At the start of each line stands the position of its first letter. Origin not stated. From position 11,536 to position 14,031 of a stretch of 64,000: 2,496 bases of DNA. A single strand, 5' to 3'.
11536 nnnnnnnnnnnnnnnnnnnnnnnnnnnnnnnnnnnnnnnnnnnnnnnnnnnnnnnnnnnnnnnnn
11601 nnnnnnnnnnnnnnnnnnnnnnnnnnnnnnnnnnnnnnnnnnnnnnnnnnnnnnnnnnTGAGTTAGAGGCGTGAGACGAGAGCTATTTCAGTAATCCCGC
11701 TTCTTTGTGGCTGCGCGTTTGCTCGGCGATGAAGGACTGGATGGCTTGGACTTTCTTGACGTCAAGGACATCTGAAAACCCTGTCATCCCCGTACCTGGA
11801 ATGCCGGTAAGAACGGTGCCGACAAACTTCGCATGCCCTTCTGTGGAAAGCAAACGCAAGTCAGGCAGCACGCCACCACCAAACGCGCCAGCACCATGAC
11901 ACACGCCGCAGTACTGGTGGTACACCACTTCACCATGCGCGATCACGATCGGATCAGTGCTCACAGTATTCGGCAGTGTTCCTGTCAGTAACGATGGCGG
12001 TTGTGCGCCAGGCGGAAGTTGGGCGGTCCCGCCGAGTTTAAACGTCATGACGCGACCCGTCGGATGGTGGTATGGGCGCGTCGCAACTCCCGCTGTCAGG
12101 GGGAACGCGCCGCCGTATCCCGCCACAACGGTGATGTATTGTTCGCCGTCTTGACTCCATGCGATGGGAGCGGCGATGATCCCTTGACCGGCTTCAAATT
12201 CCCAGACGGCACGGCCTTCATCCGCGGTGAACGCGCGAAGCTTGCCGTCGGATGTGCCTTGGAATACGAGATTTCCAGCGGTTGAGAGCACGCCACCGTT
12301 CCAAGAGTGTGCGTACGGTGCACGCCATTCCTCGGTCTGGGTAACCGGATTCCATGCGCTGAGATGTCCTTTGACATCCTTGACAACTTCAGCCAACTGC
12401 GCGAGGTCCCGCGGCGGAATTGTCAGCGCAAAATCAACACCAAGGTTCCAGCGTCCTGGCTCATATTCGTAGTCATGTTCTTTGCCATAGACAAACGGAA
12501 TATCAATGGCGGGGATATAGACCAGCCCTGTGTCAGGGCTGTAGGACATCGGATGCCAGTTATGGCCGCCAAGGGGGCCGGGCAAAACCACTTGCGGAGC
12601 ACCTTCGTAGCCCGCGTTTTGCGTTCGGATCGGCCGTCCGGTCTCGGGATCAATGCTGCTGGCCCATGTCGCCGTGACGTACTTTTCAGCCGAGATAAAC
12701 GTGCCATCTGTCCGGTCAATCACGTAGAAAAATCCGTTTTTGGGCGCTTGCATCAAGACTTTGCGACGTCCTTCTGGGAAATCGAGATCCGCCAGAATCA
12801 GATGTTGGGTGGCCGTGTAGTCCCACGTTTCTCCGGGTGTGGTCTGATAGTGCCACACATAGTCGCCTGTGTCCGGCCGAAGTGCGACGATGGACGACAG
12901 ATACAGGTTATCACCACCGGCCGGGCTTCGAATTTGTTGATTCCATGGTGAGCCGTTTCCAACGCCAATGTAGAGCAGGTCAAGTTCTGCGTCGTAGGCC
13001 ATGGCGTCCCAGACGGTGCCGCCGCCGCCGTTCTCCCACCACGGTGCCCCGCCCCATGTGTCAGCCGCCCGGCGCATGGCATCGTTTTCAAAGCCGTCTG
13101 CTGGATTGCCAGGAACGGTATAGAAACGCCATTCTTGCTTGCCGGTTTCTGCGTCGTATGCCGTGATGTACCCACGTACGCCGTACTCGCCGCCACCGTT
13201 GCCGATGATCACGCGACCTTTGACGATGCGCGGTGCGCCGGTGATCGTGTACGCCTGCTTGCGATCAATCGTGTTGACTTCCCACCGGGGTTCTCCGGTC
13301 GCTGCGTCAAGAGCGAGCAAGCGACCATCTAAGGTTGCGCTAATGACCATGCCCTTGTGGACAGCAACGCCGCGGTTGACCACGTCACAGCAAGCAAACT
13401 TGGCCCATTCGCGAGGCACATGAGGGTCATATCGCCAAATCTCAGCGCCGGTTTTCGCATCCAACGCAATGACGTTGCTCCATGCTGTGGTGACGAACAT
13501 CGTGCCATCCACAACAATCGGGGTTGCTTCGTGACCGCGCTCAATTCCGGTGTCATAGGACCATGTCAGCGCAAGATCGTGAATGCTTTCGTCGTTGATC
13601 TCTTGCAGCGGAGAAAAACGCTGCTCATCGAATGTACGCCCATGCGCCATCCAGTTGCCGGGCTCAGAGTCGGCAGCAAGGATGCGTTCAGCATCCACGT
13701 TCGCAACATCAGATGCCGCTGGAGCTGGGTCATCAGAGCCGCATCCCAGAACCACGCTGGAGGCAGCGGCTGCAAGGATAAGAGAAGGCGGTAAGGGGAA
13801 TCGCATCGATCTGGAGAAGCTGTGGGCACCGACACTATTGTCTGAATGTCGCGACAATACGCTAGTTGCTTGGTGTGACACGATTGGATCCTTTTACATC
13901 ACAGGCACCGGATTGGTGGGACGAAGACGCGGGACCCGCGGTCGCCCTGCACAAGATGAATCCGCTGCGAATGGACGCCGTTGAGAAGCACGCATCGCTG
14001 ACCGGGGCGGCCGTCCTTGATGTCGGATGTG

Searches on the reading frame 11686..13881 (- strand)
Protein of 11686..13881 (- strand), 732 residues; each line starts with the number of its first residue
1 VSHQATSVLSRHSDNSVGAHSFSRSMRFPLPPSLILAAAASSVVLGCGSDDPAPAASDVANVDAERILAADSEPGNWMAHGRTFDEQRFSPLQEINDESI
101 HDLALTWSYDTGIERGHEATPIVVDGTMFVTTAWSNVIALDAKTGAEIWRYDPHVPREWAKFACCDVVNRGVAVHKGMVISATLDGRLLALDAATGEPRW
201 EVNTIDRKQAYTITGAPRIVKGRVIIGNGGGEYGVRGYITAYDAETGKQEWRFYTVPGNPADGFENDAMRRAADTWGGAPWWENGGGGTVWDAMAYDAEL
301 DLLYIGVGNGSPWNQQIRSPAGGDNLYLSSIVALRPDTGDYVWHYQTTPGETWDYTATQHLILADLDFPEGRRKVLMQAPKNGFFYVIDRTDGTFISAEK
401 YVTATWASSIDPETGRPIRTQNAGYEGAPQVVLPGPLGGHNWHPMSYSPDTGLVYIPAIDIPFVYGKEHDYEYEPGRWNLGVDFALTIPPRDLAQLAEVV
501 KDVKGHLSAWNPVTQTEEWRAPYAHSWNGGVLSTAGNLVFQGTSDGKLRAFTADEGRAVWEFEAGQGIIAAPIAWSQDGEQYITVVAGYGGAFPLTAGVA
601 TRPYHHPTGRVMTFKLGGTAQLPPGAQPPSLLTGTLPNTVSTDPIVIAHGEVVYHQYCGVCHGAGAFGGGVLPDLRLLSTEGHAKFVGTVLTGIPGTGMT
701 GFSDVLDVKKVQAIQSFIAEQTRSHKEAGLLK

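Call 65: search_protein_families(library=ncbifam, proteins=[window:11686-13881:-], max_evalue=1e-10)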
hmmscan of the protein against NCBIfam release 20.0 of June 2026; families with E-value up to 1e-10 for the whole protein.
window:11686-13881:- (732 aa): 6 families
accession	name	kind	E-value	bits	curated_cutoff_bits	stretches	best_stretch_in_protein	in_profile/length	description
TIGR03075.1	PQQ_enz_alc_DH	subfamily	2.7e-198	659.9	480.05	1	60-591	4-530/530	PQQ-dependent dehydrogenase, methanol/ethanol family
TIGR04528.1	acido_non_PQQ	subfamily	9.4e-105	351.2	650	1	76-588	5-485/493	acido-empty-quinoprotein group A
TIGR03074.1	PQQ_membr_DH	subfamily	6e-58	196.3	832.65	1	51-399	130-504/783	membrane-bound PQQ-dependent dehydrogenase, glucose/quinate/shikimate family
TIGR03300.1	assembly_YfgL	equivalog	2.8e-24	85.5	285.2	1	36-255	5-173/377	outer membrane protein assembly factor BamB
NF008351.0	PRK11138.1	equivalog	1.1e-18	66.9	423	1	85-253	28-186/394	outer membrane protein assembly factor BamB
NF053615.1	SerThrKinAfsKStmc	equivalog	6.3e-12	44.9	1300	0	116-255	565-692/809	protein serine/threonine kinase AfsK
